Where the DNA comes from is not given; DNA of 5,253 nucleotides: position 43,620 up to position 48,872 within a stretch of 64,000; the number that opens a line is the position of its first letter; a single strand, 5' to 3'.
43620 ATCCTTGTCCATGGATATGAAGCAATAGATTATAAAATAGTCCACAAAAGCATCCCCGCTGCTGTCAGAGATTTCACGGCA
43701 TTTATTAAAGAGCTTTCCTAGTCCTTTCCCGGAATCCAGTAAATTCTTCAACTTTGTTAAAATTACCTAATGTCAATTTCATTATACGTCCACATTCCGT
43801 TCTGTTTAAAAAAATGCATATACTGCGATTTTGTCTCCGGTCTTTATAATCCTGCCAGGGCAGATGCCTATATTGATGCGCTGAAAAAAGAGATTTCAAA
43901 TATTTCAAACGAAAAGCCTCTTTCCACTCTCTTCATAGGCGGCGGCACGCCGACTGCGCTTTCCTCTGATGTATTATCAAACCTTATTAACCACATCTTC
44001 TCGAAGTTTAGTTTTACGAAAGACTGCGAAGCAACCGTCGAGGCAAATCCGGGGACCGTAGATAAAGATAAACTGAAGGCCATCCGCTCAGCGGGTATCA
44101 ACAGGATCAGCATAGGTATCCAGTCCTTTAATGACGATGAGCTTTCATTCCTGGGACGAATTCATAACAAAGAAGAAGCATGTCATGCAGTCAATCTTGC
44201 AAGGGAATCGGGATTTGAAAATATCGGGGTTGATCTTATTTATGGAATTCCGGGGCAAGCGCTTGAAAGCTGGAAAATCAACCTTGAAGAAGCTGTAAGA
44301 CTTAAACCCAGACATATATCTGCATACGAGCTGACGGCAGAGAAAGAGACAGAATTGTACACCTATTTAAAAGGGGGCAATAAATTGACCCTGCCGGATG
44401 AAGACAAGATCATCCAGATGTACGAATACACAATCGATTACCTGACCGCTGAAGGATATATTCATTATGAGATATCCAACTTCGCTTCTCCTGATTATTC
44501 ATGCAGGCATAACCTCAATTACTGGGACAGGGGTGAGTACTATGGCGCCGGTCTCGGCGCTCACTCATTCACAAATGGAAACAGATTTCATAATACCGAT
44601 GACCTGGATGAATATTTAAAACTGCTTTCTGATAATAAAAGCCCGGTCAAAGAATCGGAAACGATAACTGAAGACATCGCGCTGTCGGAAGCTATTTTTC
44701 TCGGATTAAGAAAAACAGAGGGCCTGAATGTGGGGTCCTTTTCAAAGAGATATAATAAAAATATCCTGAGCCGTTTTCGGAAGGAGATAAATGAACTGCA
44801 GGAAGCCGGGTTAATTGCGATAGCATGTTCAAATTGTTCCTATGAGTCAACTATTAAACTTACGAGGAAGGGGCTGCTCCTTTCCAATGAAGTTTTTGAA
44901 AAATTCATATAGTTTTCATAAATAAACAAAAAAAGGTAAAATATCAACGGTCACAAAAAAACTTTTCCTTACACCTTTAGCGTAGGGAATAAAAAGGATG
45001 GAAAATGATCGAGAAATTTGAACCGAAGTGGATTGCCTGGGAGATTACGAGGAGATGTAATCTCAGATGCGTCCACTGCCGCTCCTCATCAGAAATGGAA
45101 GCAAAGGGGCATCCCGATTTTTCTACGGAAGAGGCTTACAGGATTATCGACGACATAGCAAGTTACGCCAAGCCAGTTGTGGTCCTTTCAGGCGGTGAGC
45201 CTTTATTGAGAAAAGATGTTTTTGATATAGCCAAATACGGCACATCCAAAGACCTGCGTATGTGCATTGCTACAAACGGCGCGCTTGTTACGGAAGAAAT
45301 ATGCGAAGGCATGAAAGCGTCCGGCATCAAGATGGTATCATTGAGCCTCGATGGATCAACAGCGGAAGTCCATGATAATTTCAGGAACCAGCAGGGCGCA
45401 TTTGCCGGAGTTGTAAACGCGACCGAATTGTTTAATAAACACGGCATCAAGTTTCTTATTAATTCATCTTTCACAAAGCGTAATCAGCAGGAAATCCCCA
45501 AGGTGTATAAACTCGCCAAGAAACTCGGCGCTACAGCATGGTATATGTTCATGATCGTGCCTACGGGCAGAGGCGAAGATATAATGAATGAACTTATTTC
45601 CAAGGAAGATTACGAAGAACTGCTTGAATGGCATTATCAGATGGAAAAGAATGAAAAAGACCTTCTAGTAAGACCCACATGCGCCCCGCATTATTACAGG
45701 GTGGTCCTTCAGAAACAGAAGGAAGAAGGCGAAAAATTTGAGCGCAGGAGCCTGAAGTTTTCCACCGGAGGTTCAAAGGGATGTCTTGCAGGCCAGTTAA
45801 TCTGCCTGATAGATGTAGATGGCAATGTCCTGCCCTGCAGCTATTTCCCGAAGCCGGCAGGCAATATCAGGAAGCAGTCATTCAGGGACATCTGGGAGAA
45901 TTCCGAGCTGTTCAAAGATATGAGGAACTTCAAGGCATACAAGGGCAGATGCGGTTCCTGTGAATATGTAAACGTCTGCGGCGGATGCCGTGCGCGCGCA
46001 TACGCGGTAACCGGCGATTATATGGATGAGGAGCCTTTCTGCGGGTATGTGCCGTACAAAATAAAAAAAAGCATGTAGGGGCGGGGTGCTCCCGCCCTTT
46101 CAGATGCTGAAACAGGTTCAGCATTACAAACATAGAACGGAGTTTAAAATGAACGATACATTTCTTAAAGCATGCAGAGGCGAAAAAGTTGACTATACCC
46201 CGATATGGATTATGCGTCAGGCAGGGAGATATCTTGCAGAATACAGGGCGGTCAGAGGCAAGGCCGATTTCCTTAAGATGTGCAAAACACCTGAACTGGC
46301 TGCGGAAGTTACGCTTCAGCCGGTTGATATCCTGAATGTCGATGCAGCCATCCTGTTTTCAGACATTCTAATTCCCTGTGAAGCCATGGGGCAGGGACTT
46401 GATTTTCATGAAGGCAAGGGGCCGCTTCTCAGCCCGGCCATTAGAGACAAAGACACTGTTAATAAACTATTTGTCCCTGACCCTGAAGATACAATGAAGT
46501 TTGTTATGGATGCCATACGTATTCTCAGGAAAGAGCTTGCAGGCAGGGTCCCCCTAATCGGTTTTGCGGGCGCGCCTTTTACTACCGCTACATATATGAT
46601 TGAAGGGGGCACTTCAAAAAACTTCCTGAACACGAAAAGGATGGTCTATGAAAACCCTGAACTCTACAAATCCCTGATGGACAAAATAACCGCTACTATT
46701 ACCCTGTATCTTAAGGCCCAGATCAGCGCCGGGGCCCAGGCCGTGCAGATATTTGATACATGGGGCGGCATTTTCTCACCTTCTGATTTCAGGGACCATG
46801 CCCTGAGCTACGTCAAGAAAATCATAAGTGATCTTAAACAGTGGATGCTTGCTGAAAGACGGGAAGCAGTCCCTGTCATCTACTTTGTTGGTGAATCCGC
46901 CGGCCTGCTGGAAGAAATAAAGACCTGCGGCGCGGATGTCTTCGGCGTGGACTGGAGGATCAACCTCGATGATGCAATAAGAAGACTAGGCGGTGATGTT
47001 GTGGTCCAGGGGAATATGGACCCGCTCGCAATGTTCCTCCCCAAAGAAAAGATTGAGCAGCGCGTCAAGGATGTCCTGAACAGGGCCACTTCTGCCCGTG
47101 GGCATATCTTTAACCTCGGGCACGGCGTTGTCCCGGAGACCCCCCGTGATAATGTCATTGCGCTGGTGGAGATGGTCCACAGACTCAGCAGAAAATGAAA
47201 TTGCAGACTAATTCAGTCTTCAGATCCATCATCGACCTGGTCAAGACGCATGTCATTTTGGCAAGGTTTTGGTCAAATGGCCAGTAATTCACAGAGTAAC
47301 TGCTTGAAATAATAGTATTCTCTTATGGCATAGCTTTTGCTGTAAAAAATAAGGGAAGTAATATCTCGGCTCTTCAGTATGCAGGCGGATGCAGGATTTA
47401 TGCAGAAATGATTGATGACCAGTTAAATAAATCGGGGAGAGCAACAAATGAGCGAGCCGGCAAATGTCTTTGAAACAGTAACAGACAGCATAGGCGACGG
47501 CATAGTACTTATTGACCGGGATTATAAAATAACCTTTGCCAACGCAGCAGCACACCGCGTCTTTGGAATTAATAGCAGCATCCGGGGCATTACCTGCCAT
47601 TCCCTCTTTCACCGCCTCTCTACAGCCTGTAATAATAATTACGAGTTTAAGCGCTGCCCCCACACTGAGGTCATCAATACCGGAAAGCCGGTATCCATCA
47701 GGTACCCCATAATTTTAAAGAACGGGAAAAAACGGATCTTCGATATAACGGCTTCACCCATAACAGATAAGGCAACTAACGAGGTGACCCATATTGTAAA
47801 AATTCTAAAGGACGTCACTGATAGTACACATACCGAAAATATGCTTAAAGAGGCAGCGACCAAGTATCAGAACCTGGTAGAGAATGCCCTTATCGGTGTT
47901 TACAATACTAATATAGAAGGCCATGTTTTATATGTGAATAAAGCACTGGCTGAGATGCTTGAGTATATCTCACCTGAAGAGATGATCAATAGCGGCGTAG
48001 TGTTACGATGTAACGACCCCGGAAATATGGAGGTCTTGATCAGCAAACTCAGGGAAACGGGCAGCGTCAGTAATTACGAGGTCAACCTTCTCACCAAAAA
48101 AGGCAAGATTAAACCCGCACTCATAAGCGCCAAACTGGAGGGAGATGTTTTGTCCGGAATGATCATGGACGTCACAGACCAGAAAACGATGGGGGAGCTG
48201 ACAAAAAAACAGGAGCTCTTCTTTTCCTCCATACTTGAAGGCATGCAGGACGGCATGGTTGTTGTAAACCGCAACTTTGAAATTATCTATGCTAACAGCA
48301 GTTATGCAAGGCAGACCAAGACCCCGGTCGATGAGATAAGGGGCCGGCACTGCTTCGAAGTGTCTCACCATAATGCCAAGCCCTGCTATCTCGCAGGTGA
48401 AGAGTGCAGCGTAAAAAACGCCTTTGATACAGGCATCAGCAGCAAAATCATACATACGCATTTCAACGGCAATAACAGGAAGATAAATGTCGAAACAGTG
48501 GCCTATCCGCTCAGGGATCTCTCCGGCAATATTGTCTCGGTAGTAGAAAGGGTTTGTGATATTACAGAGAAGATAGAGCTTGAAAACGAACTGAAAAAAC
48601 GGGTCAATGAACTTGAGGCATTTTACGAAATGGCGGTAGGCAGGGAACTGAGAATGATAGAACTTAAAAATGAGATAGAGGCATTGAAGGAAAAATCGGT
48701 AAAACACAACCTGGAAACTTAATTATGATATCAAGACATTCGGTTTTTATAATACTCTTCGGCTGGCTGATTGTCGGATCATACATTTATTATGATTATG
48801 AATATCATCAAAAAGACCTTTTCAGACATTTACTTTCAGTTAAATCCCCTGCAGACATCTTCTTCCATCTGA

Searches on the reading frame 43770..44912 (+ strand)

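Call 25: search_protein_families(library=pfam, proteins=[window:43770-44912:+], max_evalue=0.0001)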
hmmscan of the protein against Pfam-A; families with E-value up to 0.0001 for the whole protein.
window:43770-44912:+ (380 aa): 2 families
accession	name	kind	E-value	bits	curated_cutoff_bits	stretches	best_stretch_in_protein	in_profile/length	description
PF04055.27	Radical_SAM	-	1.7e-25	90.5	29.5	1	6-168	1-159/166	Radical SAM superfamily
PF06969.22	HemN_C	-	1.1e-09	38.6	24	1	301-352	3-54/67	HemN C-terminal domain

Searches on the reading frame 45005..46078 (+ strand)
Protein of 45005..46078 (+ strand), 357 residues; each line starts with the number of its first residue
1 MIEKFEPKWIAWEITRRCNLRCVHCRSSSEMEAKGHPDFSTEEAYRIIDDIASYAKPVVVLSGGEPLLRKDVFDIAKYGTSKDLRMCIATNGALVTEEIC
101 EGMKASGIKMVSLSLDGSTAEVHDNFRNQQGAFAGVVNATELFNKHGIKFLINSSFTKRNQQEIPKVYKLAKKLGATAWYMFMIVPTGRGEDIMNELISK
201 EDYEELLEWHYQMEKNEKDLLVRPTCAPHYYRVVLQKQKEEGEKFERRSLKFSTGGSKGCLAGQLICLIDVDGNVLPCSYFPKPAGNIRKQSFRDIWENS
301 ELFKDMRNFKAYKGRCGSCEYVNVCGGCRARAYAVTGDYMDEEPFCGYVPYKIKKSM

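Call 25: search_protein_families(library=pfam, proteins=[window:45005-46078:+], max_evalue=0.0001)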
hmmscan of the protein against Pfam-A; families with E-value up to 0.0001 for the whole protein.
window:45005-46078:+ (357 aa): 3 families
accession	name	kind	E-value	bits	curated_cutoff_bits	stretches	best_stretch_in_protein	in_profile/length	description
PF04055.27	Radical_SAM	-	1.3e-24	87.6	29.5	1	13-170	2-165/166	Radical SAM superfamily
PF13186.11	SPASM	-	2.7e-11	44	21.5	1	260-319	1-66/67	Iron-sulfur cluster-binding domain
PF13353.11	Fer4_12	-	2.9e-07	31.3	22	1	17-120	14-118/137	4Fe-4S single cluster domain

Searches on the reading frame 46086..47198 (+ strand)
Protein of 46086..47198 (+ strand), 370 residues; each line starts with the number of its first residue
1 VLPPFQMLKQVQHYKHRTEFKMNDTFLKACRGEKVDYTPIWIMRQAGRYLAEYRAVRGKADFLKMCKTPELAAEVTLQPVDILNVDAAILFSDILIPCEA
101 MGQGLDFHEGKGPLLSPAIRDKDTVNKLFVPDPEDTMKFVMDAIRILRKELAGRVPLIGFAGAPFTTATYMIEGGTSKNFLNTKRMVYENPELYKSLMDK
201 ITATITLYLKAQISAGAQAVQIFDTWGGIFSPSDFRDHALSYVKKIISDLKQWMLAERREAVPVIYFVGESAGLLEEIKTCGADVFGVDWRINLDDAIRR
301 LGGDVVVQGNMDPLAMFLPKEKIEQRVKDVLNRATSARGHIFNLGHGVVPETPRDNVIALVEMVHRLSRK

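Call 25: search_protein_families(library=pfam, proteins=[window:46086-47198:+], max_evalue=0.0001)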
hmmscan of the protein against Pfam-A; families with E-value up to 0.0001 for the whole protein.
window:46086-47198:+ (370 aa): 1 family
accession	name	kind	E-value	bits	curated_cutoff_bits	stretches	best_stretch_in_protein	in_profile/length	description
PF01208.23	URO-D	-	2.2e-135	451.6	23.9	1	23-366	3-345/346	Uroporphyrinogen decarboxylase (URO-D)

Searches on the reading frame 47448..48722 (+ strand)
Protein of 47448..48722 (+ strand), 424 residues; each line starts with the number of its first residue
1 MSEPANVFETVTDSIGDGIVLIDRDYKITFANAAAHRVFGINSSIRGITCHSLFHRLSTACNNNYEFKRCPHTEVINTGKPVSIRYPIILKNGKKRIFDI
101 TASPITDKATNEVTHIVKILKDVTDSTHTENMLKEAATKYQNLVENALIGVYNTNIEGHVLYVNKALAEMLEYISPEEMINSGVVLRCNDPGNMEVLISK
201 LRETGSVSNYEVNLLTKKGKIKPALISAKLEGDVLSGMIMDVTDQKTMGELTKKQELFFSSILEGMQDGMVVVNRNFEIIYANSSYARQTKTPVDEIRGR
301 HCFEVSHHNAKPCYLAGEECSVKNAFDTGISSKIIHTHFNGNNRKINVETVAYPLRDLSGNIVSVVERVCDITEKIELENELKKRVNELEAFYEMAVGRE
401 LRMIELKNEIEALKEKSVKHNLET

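Call 25: search_protein_families(library=pfam, proteins=[window:47448-48722:+], max_evalue=0.0001)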
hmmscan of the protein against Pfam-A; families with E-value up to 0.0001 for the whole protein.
window:47448-48722:+ (424 aa): 5 families
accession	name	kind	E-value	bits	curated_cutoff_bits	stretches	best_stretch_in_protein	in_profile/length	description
PF13426.13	PAS_9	-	1.3e-27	96.5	27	3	268-374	2-103/103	PAS domain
PF08448.16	PAS_4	-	7.1e-26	91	23.1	2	263-375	1-108/110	PAS fold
PF00989.32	PAS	-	3.5e-25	88.7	22.6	2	258-366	2-107/113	PAS fold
PF13188.13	PAS_8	-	7.7e-21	73.7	21.8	1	8-61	3-54/65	PAS domain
PF12860.13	PAS_7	-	1.8e-05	25.3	27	0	263-312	1-51/115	PAS fold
